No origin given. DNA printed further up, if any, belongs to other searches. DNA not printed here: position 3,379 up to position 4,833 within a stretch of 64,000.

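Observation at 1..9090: Tandem array of giant T9SS cargo proteins built from eukaryote-like modules (WD40, plant-type LRR, metzincin, dockerin)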

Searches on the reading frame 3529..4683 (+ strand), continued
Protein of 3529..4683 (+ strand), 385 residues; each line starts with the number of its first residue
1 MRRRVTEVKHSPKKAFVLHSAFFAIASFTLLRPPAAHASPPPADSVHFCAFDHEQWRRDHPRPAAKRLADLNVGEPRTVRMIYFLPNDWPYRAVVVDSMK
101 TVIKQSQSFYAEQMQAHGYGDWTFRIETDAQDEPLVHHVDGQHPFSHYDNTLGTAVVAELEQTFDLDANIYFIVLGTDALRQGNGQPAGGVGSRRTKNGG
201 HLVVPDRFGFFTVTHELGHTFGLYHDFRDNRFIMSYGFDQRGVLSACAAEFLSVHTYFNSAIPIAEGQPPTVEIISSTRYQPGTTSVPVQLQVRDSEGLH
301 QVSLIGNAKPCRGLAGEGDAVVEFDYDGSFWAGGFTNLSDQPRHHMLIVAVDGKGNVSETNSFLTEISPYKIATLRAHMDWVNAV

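Call 17: find_encoding_contigs(protein=P0006, flank=10000, max_places=3)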
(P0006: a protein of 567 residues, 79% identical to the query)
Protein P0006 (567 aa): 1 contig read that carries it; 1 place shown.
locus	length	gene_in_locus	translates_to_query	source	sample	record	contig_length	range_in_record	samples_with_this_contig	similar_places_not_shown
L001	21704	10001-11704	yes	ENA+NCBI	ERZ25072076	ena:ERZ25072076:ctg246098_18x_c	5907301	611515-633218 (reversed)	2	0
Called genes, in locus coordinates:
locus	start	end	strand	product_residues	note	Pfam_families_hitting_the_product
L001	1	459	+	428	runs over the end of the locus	PF00860:Xan_ur_permease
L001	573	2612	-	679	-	PF00041:fn3 (weak)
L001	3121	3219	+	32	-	-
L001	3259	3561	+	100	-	-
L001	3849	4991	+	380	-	PF04107:GCS2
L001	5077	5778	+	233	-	PF14808:TMEM164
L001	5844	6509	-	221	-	PF04337:DUF480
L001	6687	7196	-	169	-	-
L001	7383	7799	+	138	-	PF23381:Beta-prop_IFT122_1st, PF23389:Beta-prop_WDR19_1st (weak), PF23409:Beta-prop_EML (weak), PF24814:WD40_Prp19, PF25173:Beta-prop_WDR3_1st, PF25174:Beta-prop_THOC3, PF25175:Beta-prop_WDR5, PF00400:WD40, +6 more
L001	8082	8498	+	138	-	-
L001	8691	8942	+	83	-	-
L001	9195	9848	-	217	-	-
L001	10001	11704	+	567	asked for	PF13688:Reprolysin_5 (weak)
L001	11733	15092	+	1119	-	PF23381:Beta-prop_IFT122_1st, PF25168:Beta-prop_WDR36-Utp21_2nd, PF25174:Beta-prop_THOC3, PF25175:Beta-prop_WDR5, PF00400:WD40, PF25173:Beta-prop_WDR3_1st, PF24814:WD40_Prp19, PF25175:Beta-prop_WDR5, +146 more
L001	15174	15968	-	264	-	PF12146:Hydrolase_4 (faint), PF12697:Abhydrolase_6, PF00561:Abhydrolase_1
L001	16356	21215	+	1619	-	-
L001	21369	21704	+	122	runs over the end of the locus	PF00903:Glyoxalase, PF18029:Glyoxalase_6 (weak)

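Call 18: find_encoding_contigs(protein=P0001, flank=10000, max_places=3)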
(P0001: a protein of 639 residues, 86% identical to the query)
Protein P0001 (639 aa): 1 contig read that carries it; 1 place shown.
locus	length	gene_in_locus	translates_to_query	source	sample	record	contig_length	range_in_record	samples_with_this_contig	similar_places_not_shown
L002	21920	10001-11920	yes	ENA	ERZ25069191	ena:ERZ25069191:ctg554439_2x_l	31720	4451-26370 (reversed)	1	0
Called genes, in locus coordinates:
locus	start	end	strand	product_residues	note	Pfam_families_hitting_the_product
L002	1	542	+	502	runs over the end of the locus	PF23381:Beta-prop_IFT122_1st (weak), PF23598:LRR_14, PF12799:LRR_4 (weak), PF13855:LRR_8, PF23598:LRR_14, PF12799:LRR_4 (weak), PF13855:LRR_8, PF12799:LRR_4, +6 more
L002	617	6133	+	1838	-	PF13855:LRR_8, PF13855:LRR_8, PF23598:LRR_14, PF13855:LRR_8, PF13306:LRR_5, PF23598:LRR_14, PF12799:LRR_4, PF13855:LRR_8, +13 more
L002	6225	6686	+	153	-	PF13648:Lipocalin_4 (faint)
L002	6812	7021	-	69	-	-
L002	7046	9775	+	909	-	PF24814:WD40_Prp19, PF25171:Beta-prop_WDR36-Utp21_1st, PF25174:Beta-prop_THOC3, PF23381:Beta-prop_IFT122_1st, PF25173:Beta-prop_WDR3_1st, PF23414:Beta-prop_EML_2, PF24782:WD40_MABP1-WDR62_2nd, PF25047:Beta-prop_TEP1_2nd, +48 more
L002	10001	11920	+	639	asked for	PF24807:WD40_CDC20-Fz, PF24814:WD40_Prp19, PF23381:Beta-prop_IFT122_1st, PF25174:Beta-prop_THOC3, PF00400:WD40, PF23409:Beta-prop_EML, PF25173:Beta-prop_WDR3_1st, PF25175:Beta-prop_WDR5, +24 more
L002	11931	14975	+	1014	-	PF24814:WD40_Prp19, PF23381:Beta-prop_IFT122_1st, PF23414:Beta-prop_EML_2, PF24807:WD40_CDC20-Fz, PF25047:Beta-prop_TEP1_2nd, PF25172:Beta-prop_WDR3_2nd, PF25173:Beta-prop_WDR3_1st, PF25175:Beta-prop_WDR5, +146 more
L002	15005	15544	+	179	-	PF13860:FlgD_ig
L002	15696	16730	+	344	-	-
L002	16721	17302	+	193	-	-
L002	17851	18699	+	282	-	PF03976:PPK2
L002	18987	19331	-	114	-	-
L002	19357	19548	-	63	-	-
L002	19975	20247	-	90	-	-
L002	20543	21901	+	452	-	PF01103:Omp85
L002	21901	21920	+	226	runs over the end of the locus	-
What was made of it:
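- The ortholog is split into pieces in L002 and in L001/L003 (calls 17, 18).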

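Call 27: find_related_loci(query=A1, collection=genome_contigs, flank=10000)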
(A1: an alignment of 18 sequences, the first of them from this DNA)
Query A1 (335 aa) in genome_contigs; peptide patterns used: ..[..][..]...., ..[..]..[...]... (x = any residue, [..] = any of these).
597 stretches matched a pattern (row limit reached: there are more); 89 encode a relative of the query (tblastn E <= 1e-3); the best 80 are kept; 79 distinct loci.
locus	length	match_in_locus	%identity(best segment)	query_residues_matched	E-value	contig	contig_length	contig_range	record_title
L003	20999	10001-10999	82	4-335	0e+0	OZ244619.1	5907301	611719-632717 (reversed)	MAG: Candidatus Latescibacterota bacterium isolate 42df25b2-3f2b-47dc-af7c-4916403e88f0 genome assembly, chromosome: 1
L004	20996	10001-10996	78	2-332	2e-178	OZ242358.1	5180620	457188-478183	MAG: Candidatus Latescibacterota bacterium isolate bac68e43-bb0c-4055-920f-ab3f04e5d652 genome assembly, chromosome: 1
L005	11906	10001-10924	65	30-335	3e-131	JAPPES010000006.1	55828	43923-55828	MAG: Candidatus Poribacteria bacterium isolate RHO1_bin_11 NODE_1258_length_55828_cov_18.196296, whole genome shotgun se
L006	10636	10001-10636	76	1-212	3e-105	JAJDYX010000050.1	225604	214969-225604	MAG: Candidatus Latescibacterota bacterium isolate jk18x34bins.57 k141_373217, whole genome shotgun sequence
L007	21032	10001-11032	54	6-334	2e-102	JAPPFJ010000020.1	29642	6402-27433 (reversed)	MAG: Gemmatimonadota bacterium isolate RHO1_bin_28 NODE_2792_length_29642_cov_47.294048, whole genome shotgun sequence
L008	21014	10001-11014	55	8-335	3e-101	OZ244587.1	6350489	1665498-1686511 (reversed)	MAG: Candidatus Poribacteria bacterium isolate 01ec1ce0-d2a5-493a-a37f-f7455bcb6da2 genome assembly, chromosome: 1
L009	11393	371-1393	52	1-329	9e-98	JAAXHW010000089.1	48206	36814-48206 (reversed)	MAG: Candidatus Latescibacterota bacterium isolate Plut_88899 unfiltered_Plut_88899_genomic_contig_960658, whole genome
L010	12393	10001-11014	50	3-327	4e-95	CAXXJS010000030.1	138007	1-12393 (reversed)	MAG: Candidatus Latescibacterota bacterium isolate d54d2296-71c2-45af-80d9-7212e301404d genome assembly, contig: contig_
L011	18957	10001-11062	50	1-335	6e-100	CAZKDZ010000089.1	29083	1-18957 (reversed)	MAG TPA_asm: uncultured bacterium isolate SRP338948_co1_137 genome assembly, contig: k141_285554, whole genome shotgun s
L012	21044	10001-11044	48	2-335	2e-92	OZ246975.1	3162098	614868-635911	MAG: Rhodothermales bacterium isolate 8fe74e33-5909-4c33-ba6b-a037c2d2266a genome assembly, chromosome: 1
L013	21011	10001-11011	52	1-332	2e-91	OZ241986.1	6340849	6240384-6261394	MAG: Candidatus Latescibacterota bacterium isolate 0d522d25-140f-41b3-910f-d932058e053c genome assembly, chromosome: 1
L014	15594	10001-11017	71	2-334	2e-158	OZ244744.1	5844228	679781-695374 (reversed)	MAG: Candidatus Latescibacterota bacterium isolate aa5cf8e5-2ee9-4ccc-9d1f-80a1aaad70af genome assembly, chromosome: 1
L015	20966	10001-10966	50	4-316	2e-89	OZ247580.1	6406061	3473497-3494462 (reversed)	MAG: Candidatus Latescibacterota bacterium isolate 34bd4037-9faa-49cb-aada-cae4c411e00c genome assembly, chromosome: 1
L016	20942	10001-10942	51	28-329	1e-84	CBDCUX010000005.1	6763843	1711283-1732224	MAG: Candidatus Poribacteria bacterium isolate e6ba5316-27cc-4a72-bad8-a94c688688a0 genome assembly, contig: contig_5, w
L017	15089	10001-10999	79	1-332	3e-177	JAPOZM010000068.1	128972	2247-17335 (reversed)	MAG: Gemmatimonadaceae bacterium isolate COS4_bin_9 NODE_133_length_128972_cov_26.5895, whole genome shotgun sequence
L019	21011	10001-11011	43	11-335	2e-74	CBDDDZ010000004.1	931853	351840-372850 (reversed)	MAG: Candidatus Latescibacterota bacterium isolate 2fef8444-24d4-470e-a0f0-8c307ac56c94 genome assembly, contig: contig_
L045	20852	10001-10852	33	39-318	2e-41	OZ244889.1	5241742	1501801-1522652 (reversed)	MAG: Candidatus Poribacteria bacterium isolate e98e4a03-ae45-434a-8c9f-424be2589405 genome assembly, chromosome: 1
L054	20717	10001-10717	34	39-265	1e-33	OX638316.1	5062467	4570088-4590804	MAG: uncultured Poribacteria bacterium isolate 19b3914e-8088-41bb-88ee-c15fb0df7e30 genome assembly, chromosome: 1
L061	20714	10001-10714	30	39-284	8e-30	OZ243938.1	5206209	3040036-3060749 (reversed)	MAG: Candidatus Poribacteria bacterium isolate 1d27aecb-7b08-4092-90e4-ddfc7d8e693b genome assembly, chromosome: 1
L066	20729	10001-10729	29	28-285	8e-25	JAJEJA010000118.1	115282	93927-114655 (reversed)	MAG: Candidatus Poribacteria bacterium isolate p16x63bins.62 k141_235453, whole genome shotgun sequence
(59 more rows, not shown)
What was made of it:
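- The nearest heads are in Latescibacterota MAG chromosomes (call 27).
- Tried and rejected: The genome-collection scan was already spent on the head family (call 27).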

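Call 56: search_solved_structures(query=A1, max_evalue=1, show_alignments=1)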
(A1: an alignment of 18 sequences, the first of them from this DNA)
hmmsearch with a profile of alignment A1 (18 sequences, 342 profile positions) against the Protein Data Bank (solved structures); distinct sequences matched with E-value up to 1: 104 (the best 60 are shown).
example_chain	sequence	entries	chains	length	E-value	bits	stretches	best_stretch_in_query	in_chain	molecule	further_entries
8dek_B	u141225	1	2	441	5.2e-11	45.4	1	20-188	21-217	NPCBM/NEW2 domain-containing protein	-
8df2_A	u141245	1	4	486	6.8e-11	45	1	20-188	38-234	NPCBM/NEW2 domain-containing protein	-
6z2d_A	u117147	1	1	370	2.2e-07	33.5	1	36-125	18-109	O-glycan protease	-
6z2o_A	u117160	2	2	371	2.3e-07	33.4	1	36-125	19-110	O-glycan protease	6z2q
6z2p_A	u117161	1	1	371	2.1e-05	27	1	36-125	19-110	O-glycan protease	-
1kuf_A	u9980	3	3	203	0.0079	18.5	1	158-213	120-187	metalloproteinase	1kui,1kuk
1kug_A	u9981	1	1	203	0.013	17.8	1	158-213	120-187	metalloproteinase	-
1bkc_E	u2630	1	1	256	0.02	17.2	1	152-188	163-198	TUMOR NECROSIS FACTOR-ALPHA-CONVERTING ENZYME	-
2ddf_A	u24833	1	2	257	0.023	17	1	152-188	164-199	ADAM 17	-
2fv9_A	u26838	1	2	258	0.023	17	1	152-188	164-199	ADAM 17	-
2fv5_A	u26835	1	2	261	0.023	17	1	152-188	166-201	ADAM 17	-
1bkc_A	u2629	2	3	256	0.024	16.9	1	152-188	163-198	TUMOR NECROSIS FACTOR-ALPHA-CONVERTING ENZYME | ADAM 17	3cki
1bkc_I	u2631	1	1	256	0.024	16.9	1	152-188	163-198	TUMOR NECROSIS FACTOR-ALPHA-CONVERTING ENZYME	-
3e8r_A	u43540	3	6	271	0.025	16.9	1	152-188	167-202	ADAM 17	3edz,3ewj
3kmc_A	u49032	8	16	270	0.025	16.9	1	152-188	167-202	TNF-alpha-converting enzyme | Disintegrin and metalloproteinase domain-containing protein 17 | TACE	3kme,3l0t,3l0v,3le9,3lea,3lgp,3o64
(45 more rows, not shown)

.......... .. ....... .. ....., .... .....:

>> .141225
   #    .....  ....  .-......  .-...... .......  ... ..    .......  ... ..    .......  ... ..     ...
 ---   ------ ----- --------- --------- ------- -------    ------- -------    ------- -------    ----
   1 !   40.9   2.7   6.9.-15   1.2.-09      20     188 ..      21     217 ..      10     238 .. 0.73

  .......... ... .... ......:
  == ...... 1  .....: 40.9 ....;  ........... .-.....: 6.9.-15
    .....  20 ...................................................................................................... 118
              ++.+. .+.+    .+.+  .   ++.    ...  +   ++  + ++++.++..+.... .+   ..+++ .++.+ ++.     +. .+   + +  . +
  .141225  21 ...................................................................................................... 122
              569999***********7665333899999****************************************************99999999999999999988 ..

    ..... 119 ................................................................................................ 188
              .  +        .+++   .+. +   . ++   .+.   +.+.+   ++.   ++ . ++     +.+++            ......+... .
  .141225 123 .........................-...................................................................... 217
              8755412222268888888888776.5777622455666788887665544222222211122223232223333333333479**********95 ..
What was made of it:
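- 3652..4653 (+): P2 head: a two-domain O-glycopeptidase-like metzincin (catalytic domain plus beta-sandwich). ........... lies at 4171-4203 and the Met-turn FIMSYG at 4222-4239. PDB profile hits 8dek E=5e-11 and 6z2d E=2e-7 (call 56).
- PDB profile hits to Amuc_1438 and OgpA (call 56).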

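Call 65: predict_structure(alignment_id=A1)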
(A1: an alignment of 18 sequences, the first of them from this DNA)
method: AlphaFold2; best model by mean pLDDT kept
length: 335 residues; sequences in the alignment: 18
mean_pLDDT: 83.0   pTM: 0.85
mean pLDDT of the five models: 83.0, 82.6, 80.9, 77.1, 76.5
residues with pLDDT >= 90: 153; 70-90: 112; 50-70: 56; < 50: 14
segments of 3 or more residues with pLDDT < 50: 1-3, 20-28
pLDDT, mean of each block of 10 residues (from residue 1): 51 52 44 80 89 93 97 96 92 89 87 89 84 82 73 91 91 95 86 77 90 95 93 87 81 95 81 91 83 60 84 95 77 63
secondary structure, 60 per line:
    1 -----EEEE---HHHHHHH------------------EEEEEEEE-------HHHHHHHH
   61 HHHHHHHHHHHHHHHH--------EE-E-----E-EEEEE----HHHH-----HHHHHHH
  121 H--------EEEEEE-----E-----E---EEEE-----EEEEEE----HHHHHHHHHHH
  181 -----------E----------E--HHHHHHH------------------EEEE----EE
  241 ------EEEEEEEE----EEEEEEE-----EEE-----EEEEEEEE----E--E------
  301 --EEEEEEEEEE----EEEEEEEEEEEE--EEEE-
elements in order: E6-9 H13-19 E38-45 H53-76 E96-100 H105-108 H114-121 E130-135 E151-154 E160-165 H170-180 H206-212 E231-234 E247-254 E259-265 E271-273 E279-286 E303-312 E317-328 E331-334
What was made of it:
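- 3652..4653 (+): Model pLDDT 83 (call 65).
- On OgpA-like O-glycopeptidase: The model has pLDDT 83 (call 65).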

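Call 69: fold_search(model_id=the predicted structure, library=pdb)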
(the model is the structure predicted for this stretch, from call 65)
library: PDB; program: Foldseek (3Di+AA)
matches with E <= 10: 1067; with E <= 0.001: 35
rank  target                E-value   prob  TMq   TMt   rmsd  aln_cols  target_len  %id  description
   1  6z2d                  1.2e-15  1.00  0.60  0.57   7.8       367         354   16  Crystal structure of wild type OgpA from Akkermansia muciniphila in P 41 21 2 (released 2020-09-30)
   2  6z2q_A                1.4e-15  1.00  0.60  0.57   7.8       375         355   14  Crystal structure of wild type OgpA from Akkermansia muciniphila in complex with an O-glycopeptide (GalGalNAc-TS) prod (released 2020-09-30)
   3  6z2o                  4.3e-15  1.00  0.60  0.57   8.4       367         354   15  Crystal structure of wild type OgpA from Akkermansia muciniphila in P 21 21 21 (released 2020-09-30)
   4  6z2p_A                5.4e-15  1.00  0.60  0.57   7.7       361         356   15  Crystal structure of catalytic inactive OgpA from Akkermansia muciniphila in complex with an O-glycopeptide (glycodros (released 2020-09-30)
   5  8df2_B                1.4e-13  1.00  0.59  0.53   6.1       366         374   15  The structure of the 'ALT' construct of the Amuc_1438 glycopeptidase (released 2022-08-31)
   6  8df2_C                1.7e-13  1.00  0.59  0.54   6.2       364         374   16  The structure of the 'ALT' construct of the Amuc_1438 glycopeptidase (released 2022-08-31)
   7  8dek_B                5.1e-13  1.00  0.60  0.47   9.8       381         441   14  The structure of the glycopeptidase catalytic domain including the linker of Amuc_1438 (released 2022-08-31)
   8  8df2_A                1.0e-12  1.00  0.60  0.54   6.3       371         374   16  The structure of the 'ALT' construct of the Amuc_1438 glycopeptidase (released 2022-08-31)
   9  8dek_A                2.7e-12  1.00  0.58  0.46   9.9       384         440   15  The structure of the glycopeptidase catalytic domain including the linker of Amuc_1438 (released 2022-08-31)
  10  3p24_D                4.7e-05  1.00  0.34  0.33   9.2       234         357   16  Structure of profragilysin-3 from Bacteroides fragilis (released 2010-12-29)
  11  7pnd_B                8.9e-05  1.00  0.35  0.35   9.2       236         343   16  Crystal structure of profragilysin-3 (proBFT-3) from Bacteroides fragilis at 1.85 A resolution. (released 2022-09-14)
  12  3p24_A                8.9e-05  1.00  0.35  0.33   9.6       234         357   15  Structure of profragilysin-3 from Bacteroides fragilis (released 2010-12-29)
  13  8h3x_C                9.9e-05  1.00  0.36  0.34  11.4       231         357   17  Bacteroide Fragilis Toxin in complex with nanobody 282 (released 2023-02-08)
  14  7pol_A                1.2e-04  1.00  0.35  0.35   7.3       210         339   18  Crystal structure of profragilysin-3 (proBFT-3) from Bacteroides fragilis in complex with flumequine (released 2022-09-14)
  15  7pou_B                1.6e-04  1.00  0.35  0.34   6.2       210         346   18  Crystal structure of profragilysin-3 (proBFT-3) from Bacteroides fragilis in complex with hesperetin. (released 2022-09-14)
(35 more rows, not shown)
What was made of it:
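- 3652..4653 (+): Foldseek OgpA E=1e-15 (call 69).
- On OgpA-like O-glycopeptidase: Foldseek TM is 0.60 (call 69).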

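Call 86: search_protein_representatives(alignment_id=A1)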
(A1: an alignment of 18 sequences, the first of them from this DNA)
Query: 18 sequences, 342 profile positions. Proteins with E-value up to 0.001 (for the whole library): 2486; up to 1e-10: 1664; up to 1e-30: 983. The best 150 are listed.
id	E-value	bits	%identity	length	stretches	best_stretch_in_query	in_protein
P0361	7.2e-170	580.9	-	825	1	1-342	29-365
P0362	3.4e-160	549.1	-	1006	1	1-342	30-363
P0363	1.3e-157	540.7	-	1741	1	2-342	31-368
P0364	3.1e-156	536.1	-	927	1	1-342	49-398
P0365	1.5e-153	527.2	-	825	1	1-342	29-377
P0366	4.8e-153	525.6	-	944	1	2-342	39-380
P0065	3.2e-151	519.6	-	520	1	2-342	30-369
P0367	1.7e-150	517.2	-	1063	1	1-341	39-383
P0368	5.9e-150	515.5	-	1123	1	2-336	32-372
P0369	6.8e-149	512.0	-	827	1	3-341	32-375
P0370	6.9e-149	511.9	-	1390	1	1-342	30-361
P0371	7.4e-149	511.8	-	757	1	23-342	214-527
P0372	1.4e-148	510.9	-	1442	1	1-342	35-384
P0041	2.5e-147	506.8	-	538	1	2-342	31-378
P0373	3.2e-147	506.5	-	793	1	1-342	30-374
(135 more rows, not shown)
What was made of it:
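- Tried and rejected: The exhaustive search lists many proteins of 1000-3700 aa (call 86).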

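Call 91: search_protein_families(library=ncbifam, proteins=[L061:13322-20713:+, L045:1492-6186:+, L019:5483-9652:+, L054:1153-4560:+, L066:3252-6470:+, L019:344-3475:+], max_evalue=0.001)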
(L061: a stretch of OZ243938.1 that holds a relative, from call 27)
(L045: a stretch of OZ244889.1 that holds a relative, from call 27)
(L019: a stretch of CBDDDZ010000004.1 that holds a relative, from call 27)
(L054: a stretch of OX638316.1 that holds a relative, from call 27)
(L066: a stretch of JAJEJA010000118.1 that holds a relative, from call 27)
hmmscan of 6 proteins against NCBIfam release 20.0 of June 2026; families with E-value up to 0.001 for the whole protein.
L061:13322-20713:+ (2464 aa): 5 families
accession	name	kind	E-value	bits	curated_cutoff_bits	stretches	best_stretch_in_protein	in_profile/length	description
NF038112.1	myxo_dep_M36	subfamily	5.7e-130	434.8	1500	8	1601-1980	1216-1569/1604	myxosortase-dependent M36 family metallopeptidase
NF012211.1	tand_rpt_95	domain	6.4e-21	74.1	90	1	1501-1578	18-95/98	tandem-95 repeat protein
NF047464.1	FibnectbindLIC11051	equivalog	2.3e-08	33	1000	0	74-144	532-601/685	LIC_11051 family fibronectin-binding protein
NF003683.0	PRK05305.2-3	equivalog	2.1e-05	24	244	0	2261-2293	66-98/204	phosphatidylserine decarboxylase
NF038088.1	anchor_synt_D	exception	0.00021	20.9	240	0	2261-2296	60-95/194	protein sorting system archaetidylserine decarboxylase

L045:1492-6186:+ (1565 aa): 2 families
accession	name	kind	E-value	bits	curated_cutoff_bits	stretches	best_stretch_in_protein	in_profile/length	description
NF033859.1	SMEK_N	domain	1.4e-23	82.5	30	1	20-114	3-95/97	SMEK domain-containing protein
NF058535.1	antiphage_EruA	equivalog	0.00033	18.9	1000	0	218-256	11-49/1318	NACHT domain-containing antiphage protein EruA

L019:5483-9652:+ (1390 aa): 1 family
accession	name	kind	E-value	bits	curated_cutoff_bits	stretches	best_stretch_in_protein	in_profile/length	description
NF012211.1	tand_rpt_95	domain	5.3e-06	26.3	90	0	974-1020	40-85/98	tandem-95 repeat protein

L054:1153-4560:+ (1136 aa): 0 families

L066:3252-6470:+ (1073 aa): 0 families

L019:344-3475:+ (1044 aa): 0 families
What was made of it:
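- None is among the large module-free ORFs in 1.47 Mb of related loci (call 91).
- Tried and rejected: It is a repeat-rich adhesin-like protein, and five other large ORFs were also negative (call 91).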
